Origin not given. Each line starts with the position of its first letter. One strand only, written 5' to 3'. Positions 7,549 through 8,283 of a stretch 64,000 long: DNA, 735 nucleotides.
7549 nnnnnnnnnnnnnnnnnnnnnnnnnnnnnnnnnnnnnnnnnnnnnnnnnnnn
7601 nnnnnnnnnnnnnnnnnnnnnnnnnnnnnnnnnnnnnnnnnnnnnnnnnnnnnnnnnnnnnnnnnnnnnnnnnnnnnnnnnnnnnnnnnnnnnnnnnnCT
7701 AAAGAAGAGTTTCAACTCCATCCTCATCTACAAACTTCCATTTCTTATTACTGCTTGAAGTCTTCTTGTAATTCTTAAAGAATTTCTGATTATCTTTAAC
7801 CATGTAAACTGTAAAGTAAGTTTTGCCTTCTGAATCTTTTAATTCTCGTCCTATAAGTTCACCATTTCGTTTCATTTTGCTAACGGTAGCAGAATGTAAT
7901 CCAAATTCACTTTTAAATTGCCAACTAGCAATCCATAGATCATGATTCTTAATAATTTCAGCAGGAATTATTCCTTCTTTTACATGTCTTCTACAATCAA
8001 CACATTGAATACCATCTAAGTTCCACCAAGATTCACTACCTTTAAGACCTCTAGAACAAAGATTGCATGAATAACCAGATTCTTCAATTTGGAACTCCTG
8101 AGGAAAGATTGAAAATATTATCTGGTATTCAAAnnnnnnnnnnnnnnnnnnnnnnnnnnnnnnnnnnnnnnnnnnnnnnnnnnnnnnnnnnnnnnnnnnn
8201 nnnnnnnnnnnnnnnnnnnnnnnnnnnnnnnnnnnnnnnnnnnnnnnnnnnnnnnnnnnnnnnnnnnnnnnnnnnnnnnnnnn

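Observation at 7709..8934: AbiJ-like HEPN protein followed by a start-less Zn-ribbon ORF, next to a tRNA-Ser/tRNA-Cys pair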

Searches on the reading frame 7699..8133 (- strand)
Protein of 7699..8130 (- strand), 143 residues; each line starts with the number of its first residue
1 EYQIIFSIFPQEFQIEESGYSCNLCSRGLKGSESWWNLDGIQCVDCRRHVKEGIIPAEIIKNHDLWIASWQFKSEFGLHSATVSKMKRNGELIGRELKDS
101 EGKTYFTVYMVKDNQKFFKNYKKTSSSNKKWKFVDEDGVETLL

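Call 5: search_protein_families(library=pfam, proteins=[window:7699-8130:-], max_evalue=1)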
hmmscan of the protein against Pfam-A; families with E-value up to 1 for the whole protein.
window:7699-8130:- (143 aa): 1 family
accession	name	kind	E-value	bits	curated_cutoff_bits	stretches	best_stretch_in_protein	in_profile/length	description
PF07129.17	DUF1381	-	0.0033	17.5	27.2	1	95-117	6-28/44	Protein of unknown function (DUF1381)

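Call 8: find_homologous_proteins(query=window:7702-8133:-, max_evalue=0.01)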
Query window:7702-8133:- (144 aa): 3 proteins with E <= 0.01 among 6 candidates.
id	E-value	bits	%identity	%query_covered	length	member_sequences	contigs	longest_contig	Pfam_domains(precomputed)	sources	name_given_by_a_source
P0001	3.7e-42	162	89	58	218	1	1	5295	PF17761.8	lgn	-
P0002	5.9e-35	138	47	90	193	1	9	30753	-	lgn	-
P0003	2.7e-32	130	49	75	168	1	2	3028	-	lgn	-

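Call 10: find_encoding_contigs(protein=P0001, flank=5000)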
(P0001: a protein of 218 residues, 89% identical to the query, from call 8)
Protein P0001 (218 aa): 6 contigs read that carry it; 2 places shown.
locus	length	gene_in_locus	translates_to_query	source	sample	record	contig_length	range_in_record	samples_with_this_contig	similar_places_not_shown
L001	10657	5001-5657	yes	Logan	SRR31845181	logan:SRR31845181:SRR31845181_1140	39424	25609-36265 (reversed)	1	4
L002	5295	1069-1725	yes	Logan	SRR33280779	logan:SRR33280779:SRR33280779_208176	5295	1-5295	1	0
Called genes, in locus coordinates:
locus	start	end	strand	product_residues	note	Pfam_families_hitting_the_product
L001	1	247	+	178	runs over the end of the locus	PF01272:GreA_GreB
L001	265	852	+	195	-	PF01928:CYTH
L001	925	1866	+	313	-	PF00535:Glycos_transf_2, PF13641:Glyco_tranf_2_3, PF10111:Glyco_tranf_2_2, PF13632:Glyco_trans_2_3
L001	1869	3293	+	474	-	PF01743:PolyA_pol (faint)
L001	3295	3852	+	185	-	-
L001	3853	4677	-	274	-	PF00480:ROK, PF02685:Glucokinase (faint), PF00480:ROK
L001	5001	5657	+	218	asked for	PF17761:DUF1016_N (weak)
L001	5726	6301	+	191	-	-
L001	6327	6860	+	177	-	PF00293:NUDIX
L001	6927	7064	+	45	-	-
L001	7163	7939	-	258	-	PF00561:Abhydrolase_1, PF12697:Abhydrolase_6, PF01738:DLH (faint)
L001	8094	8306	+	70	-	-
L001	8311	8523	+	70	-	-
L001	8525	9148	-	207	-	-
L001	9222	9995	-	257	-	-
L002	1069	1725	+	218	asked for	PF17761:DUF1016_N (weak)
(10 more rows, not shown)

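Call 11: find_encoding_contigs(protein=P0002, flank=6000)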
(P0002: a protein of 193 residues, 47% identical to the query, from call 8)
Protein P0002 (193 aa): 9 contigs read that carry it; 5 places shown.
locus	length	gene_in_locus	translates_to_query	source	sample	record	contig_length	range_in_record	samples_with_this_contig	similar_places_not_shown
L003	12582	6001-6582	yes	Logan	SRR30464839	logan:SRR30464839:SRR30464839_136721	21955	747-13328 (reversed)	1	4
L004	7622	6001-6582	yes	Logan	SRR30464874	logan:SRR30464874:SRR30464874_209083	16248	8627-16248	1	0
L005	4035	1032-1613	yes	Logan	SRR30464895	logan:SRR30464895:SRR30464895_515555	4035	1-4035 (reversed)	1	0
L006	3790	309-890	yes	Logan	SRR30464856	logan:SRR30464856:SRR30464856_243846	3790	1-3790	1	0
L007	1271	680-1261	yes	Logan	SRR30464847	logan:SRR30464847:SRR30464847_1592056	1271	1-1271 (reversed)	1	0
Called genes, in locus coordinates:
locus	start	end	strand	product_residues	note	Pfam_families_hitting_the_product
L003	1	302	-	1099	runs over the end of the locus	PF13091:PLDc_2, PF04851:ResIII (faint), PF00270:DEAD (faint), PF00176:SNF2-rel_dom, PF00271:Helicase_C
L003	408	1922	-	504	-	PF17289:Terminase_6C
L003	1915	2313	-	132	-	-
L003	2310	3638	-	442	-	PF02195:ParB_N, PF01555:N6_N4_Mtase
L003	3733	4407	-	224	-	-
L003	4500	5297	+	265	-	PF12705:PDDEXK_1, PF12684:DUF3799 (weak)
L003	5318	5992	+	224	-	PF14280:DUF4365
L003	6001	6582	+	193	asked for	-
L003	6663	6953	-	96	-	-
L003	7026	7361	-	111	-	-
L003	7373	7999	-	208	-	PF01726:LexA_DNA_bind (weak), PF12840:HTH_20 (weak), PF01047:MarR (weak), PF00717:Peptidase_S24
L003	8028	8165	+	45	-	-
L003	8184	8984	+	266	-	PF23023:Anti-Pycsar_Apyc1, PF00753:Lactamase_B, PF12706:Lactamase_B_2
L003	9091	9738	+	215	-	PF01725:Ham1p_like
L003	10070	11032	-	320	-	-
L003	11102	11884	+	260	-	PF13427:AadA_C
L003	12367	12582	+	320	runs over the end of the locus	?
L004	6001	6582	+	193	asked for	-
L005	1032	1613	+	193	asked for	-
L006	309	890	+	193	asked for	-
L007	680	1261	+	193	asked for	-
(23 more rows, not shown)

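Call 12: find_encoding_contigs(protein=P0003, flank=5000)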
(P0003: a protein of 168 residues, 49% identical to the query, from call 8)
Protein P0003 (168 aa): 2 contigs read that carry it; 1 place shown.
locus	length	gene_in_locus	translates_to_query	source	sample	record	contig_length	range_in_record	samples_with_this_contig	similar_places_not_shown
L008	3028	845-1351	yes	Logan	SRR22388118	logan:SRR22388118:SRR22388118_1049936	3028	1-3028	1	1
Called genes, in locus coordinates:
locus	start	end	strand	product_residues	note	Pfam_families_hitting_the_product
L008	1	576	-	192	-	?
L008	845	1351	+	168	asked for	-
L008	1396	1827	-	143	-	PF04463:2-thiour_desulf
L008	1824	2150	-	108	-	-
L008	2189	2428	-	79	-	-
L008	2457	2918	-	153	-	PF13091:PLDc_2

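Call 25: search_protein_representatives(alignment_id=A2)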
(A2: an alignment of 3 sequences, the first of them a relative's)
Query: 3 sequences, 170 profile positions. Proteins with E-value up to 0.001 (for the whole library): 259; up to 1e-10: 185; up to 1e-30: 36. The best 150 are listed.
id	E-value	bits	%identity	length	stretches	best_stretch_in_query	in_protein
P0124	1.7e-74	265.2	-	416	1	11-169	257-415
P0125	4.0e-59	215.3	-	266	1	4-159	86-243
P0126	1.5e-56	206.9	-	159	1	15-167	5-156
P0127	3.4e-56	205.7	-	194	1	2-162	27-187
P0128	9.7e-55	201.0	-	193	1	3-165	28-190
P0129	2.6e-52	193.1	-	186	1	17-169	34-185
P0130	4.7e-52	192.3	-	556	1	4-164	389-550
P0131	2.8e-50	186.5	-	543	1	11-168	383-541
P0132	6.7e-49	182.0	-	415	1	2-169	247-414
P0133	2.1e-48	180.4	-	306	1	4-158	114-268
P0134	4.2e-48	179.4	-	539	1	11-168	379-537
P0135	1.1e-46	174.8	-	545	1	5-167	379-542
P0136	1.6e-44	167.8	-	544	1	5-168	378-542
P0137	9.8e-44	165.2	-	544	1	3-167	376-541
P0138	1.5e-43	164.6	-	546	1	3-167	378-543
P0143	5.4e-40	153.0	-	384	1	8-167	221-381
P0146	4.9e-36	140.1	-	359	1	12-153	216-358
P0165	1.0e-29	119.5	-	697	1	4-152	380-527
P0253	1.1e-16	77.2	-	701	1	4-125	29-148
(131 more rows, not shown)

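Call 26: search_protein_families(library=pfam, proteins=[P0124, P0132, P0130, P0131, P0125, P0133, P0143, P0146, P0165, P0253], max_evalue=0.01)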
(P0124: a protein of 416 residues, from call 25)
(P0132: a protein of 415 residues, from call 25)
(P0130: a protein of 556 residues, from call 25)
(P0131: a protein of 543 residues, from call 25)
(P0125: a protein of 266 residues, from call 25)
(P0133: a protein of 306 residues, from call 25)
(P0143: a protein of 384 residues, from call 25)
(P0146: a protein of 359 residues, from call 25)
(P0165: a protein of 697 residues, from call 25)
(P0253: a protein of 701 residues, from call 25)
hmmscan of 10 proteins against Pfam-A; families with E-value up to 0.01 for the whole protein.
P0124 (416 aa): 0 families

P0132 (415 aa): 0 families

P0130 (556 aa): 1 family
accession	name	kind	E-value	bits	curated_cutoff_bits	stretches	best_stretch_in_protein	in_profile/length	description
PF24042.1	DUF7351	-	0.0017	18.6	31.2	0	101-140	68-103/177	Domain of unknown function (DUF7351)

P0131 (543 aa): 0 families

P0125 (266 aa): 0 families

P0133 (306 aa): 0 families

P0143 (384 aa): 0 families

P0146 (359 aa): 0 families

P0165 (697 aa): 2 families
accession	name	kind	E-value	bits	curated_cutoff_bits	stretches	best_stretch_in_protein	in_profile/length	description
PF13238.12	AAA_18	-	1.1e-06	29.6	29.4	1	530-604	1-80/128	AAA domain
PF13671.12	AAA_33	-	0.001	19.8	27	1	530-645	2-123/143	AAA domain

P0253 (701 aa): 0 families

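Call 28: find_encoding_contigs(protein=P0124, flank=8000, max_places=5)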
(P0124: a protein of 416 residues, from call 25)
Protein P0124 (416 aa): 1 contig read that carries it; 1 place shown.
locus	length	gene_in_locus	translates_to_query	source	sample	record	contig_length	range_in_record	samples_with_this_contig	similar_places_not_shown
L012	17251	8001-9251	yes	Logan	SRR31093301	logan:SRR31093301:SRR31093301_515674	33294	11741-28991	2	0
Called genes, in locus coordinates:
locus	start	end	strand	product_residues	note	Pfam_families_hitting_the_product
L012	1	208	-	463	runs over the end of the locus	PF12161:HsdM_N, PF02384:N6_Mtase, PF01170:UPF0020, PF07669:Eco57I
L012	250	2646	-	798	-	PF04313:HSDR_N (faint), PF13588:HSDR_N_2 (weak), PF00270:DEAD, PF04851:ResIII, PF18766:SWI2_SNF2, PF00271:Helicase_C (weak), PF08463:EcoEI_R_C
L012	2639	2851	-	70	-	PF13560:HTH_31 (faint), PF12844:HTH_19, PF13443:HTH_26, PF01381:HTH_3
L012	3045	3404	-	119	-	PF04266:ASCH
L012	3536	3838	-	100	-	PF02675:AdoMet_dc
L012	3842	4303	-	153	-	-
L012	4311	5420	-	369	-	-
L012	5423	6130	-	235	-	-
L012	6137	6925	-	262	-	PF08241:Methyltransf_11 (weak), PF08242:Methyltransf_12 (weak), PF13649:Methyltransf_25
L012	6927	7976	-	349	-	PF05222:AlaDh_PNT_N, PF01262:AlaDh_PNT_C, PF02826:2-Hacid_dh_C (weak), PF07992:Pyr_redox_2 (weak), PF01488:Shikimate_DH (weak), PF02254:TrkA_N (weak), PF03807:F420_oxidored (weak)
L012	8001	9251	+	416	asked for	-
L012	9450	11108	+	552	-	PF00282:Pyridoxal_deC, PF01212:Beta_elim_lyase (weak)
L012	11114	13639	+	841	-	-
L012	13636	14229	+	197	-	PF10237:N6-adenineMlase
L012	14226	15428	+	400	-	PF01075:Glyco_transf_9 (weak)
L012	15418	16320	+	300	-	PF00535:Glycos_transf_2, PF10111:Glyco_tranf_2_2, PF13641:Glyco_tranf_2_3 (weak)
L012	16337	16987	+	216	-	PF01966:HD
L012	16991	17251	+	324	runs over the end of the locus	PF00491:Arginase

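Call 49: search_protein_families(library=padloc, proteins=[window:7702-8085:-, P0276, L020:1036-2358:-], max_evalue=0.01)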
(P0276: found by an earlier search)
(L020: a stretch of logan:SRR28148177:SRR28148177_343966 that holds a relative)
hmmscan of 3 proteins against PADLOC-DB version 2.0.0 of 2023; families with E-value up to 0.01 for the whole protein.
window:7702-8085:- (128 aa): 0 families

P0276 (541 aa): 0 families

L020:1036-2358:- (440 aa): 0 families

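Call 50: search_protein_families(library=ncbifam, proteins=[window:7702-8085:-, P0276, L020:1036-2358:-], max_evalue=0.01)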
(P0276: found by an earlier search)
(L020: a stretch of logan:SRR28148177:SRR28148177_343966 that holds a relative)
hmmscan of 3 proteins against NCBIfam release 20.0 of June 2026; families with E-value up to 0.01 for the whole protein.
window:7702-8085:- (128 aa): 0 families

P0276 (541 aa): 1 family
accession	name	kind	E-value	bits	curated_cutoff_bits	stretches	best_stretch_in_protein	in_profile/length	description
TIGR02605.1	CxxC_CxxC_SSSS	subfamily_domain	0.0043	17.1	31.3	1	129-162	6-38/52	FmdB family zinc ribbon protein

L020:1036-2358:- (440 aa): 6 families
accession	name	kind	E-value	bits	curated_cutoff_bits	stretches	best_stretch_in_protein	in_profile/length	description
NF047343.1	SCCmet_CcrB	equivalog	1.5e-23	83.3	900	1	6-322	5-337/542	cassette chromosome recombinase CcrB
NF041201.1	recomb_XisF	equivalog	3.8e-18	65.7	375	1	59-343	43-354/465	fdxN element excision recombinase XisF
NF047344.1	SCCmet_CcrA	equivalog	7.6e-12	45.1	700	1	20-318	11-294/442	cassette chromosome recombinase CcrA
NF047347.1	SCCmet_CcrC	equivalog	7.5e-10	37.9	900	1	9-317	4-337/558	cassette chromosome recombinase CcrC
NF049883.1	resolv_YneB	equivalog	9.4e-10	38.3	175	1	11-159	3-149/211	YneB family resolvase-like protein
NF033518.0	transpos_IS607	equivalog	1.3e-06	28.1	110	1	5-91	51-133/187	IS607 family transposase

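Call 51: search_protein_families(library=phrogs, proteins=[window:7702-8085:-, P0276, L020:1036-2358:-], max_evalue=0.01)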
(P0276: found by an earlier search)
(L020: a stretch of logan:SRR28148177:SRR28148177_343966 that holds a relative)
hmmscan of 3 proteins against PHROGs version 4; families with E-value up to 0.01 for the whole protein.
window:7702-8085:- (128 aa): 0 families

P0276 (541 aa): 1 family
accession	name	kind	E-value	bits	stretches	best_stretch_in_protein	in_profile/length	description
phrog_539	-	integration and excision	0.0086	16.7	0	135-172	32-70/80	excisionase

L020:1036-2358:- (440 aa): 3 families
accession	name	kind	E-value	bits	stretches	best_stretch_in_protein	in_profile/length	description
phrog_95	-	integration and excision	8.1e-52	177.7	1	2-358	82-449/651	integrase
phrog_125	-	DNA, RNA and nucleotide metabolism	6.4e-15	56.4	1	3-225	15-216/254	DNA invertase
phrog_6620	-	integration and excision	0.0008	20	1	4-97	52-140/201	transposase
